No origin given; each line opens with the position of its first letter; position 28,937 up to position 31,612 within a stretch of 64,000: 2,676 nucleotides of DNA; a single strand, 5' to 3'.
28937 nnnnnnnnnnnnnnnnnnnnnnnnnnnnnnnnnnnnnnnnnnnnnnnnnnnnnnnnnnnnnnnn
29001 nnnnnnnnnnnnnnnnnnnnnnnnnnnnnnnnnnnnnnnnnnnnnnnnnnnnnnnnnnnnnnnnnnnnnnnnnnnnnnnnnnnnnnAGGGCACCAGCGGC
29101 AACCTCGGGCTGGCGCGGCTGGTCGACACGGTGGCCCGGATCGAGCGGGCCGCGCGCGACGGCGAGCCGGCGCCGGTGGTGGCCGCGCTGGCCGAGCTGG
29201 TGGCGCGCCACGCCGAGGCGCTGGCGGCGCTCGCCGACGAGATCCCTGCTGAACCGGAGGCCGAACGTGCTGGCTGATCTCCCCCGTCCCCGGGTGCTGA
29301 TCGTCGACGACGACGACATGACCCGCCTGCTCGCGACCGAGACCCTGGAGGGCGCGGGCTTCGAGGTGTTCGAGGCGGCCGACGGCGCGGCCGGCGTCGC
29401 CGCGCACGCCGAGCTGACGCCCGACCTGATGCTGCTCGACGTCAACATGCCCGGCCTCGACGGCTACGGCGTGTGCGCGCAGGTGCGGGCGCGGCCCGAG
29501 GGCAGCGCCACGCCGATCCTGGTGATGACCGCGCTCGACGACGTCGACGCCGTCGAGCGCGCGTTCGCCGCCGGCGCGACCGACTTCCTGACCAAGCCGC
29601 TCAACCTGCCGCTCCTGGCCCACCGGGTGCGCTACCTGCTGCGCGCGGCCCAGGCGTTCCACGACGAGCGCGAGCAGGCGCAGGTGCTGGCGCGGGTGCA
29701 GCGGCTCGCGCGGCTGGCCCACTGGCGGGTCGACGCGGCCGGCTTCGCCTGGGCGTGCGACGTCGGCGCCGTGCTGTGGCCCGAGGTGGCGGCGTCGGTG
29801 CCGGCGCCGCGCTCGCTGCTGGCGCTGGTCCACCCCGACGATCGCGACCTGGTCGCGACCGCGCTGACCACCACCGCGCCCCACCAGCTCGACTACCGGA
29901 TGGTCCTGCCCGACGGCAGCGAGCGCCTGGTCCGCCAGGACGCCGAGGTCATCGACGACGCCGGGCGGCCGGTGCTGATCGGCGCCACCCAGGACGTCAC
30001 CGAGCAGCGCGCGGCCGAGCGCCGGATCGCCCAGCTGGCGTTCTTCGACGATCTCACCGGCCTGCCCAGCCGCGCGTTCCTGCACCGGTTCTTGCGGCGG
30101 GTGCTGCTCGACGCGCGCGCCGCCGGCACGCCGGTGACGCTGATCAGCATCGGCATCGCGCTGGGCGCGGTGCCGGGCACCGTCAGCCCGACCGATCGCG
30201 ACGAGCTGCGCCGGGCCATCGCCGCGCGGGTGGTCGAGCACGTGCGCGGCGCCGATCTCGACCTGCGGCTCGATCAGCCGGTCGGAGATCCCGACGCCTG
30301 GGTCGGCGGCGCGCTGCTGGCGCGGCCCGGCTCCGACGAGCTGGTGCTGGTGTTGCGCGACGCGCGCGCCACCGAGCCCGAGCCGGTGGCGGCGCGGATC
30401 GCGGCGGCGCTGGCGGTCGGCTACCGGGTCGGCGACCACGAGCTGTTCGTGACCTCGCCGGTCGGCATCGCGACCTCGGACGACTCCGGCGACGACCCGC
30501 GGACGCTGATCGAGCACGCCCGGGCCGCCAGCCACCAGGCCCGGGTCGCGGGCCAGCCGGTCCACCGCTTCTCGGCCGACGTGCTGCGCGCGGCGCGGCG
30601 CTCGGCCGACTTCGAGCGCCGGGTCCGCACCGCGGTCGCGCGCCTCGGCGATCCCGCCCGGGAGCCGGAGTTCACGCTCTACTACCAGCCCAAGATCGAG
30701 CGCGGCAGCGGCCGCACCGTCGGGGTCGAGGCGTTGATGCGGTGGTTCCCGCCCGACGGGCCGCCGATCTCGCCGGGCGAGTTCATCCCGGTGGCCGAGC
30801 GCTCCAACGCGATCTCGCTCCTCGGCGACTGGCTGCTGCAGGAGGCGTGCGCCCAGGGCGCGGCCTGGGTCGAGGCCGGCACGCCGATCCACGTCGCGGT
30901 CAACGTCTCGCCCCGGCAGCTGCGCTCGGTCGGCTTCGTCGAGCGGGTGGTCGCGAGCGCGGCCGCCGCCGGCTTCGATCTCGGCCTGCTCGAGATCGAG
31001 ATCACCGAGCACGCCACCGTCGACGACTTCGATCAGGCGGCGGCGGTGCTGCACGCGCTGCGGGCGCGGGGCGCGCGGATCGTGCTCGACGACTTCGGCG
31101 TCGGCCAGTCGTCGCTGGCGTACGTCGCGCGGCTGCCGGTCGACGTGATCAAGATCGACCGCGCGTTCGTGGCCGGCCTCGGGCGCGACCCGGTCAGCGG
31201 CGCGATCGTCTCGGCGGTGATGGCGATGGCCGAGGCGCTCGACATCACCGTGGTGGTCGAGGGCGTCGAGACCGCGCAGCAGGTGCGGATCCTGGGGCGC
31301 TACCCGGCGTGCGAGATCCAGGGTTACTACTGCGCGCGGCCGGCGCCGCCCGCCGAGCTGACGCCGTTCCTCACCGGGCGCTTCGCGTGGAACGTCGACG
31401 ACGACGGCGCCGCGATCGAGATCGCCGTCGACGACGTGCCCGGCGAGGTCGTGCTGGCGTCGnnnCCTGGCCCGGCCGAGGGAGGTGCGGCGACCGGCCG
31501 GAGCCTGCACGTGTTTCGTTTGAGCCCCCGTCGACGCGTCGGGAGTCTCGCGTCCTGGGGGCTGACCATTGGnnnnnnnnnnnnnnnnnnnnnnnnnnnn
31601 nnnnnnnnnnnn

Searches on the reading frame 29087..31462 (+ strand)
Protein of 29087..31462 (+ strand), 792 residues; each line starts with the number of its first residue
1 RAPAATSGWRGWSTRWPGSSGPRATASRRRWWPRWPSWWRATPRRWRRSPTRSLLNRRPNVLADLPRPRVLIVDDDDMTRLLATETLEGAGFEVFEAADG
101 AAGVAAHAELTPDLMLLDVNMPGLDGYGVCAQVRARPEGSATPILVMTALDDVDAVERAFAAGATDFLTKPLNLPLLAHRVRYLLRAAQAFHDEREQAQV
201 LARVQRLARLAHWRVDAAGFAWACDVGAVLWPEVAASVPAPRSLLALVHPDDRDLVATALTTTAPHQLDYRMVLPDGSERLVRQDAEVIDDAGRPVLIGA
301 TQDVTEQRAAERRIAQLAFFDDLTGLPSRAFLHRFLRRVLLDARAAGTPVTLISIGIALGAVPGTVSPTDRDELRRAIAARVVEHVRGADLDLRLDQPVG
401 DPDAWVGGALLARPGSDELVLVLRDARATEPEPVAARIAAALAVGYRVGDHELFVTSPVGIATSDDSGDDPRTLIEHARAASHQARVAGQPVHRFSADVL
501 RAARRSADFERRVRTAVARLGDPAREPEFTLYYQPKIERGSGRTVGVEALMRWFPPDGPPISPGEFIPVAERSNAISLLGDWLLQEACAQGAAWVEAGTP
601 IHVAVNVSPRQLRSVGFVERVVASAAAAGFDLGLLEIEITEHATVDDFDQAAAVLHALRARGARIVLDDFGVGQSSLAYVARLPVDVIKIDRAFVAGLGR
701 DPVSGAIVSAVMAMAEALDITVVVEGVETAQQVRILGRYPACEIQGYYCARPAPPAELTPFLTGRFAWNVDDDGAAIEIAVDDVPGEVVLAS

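Call 48: search_protein_families(library=pfam, proteins=[window:29087-31462:+], max_evalue=0.0001)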
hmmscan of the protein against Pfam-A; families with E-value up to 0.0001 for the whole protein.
window:29087-31462:+ (792 aa): 4 families
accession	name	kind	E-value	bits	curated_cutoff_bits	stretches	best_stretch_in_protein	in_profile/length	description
PF00563.25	EAL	-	3.9e-62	210.1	31.3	1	525-752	9-236/236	EAL domain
PF00072.30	Response_reg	-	2.9e-27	95.5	30.2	1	70-181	1-110/111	Response regulator receiver domain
PF00990.26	GGDEF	-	1.9e-12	47.7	23.8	1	409-489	74-158/161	Diguanylate cyclase, GGDEF domain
PF08447.18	PAS_3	-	6.2e-08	33.2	25.6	1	242-298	24-86/89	PAS fold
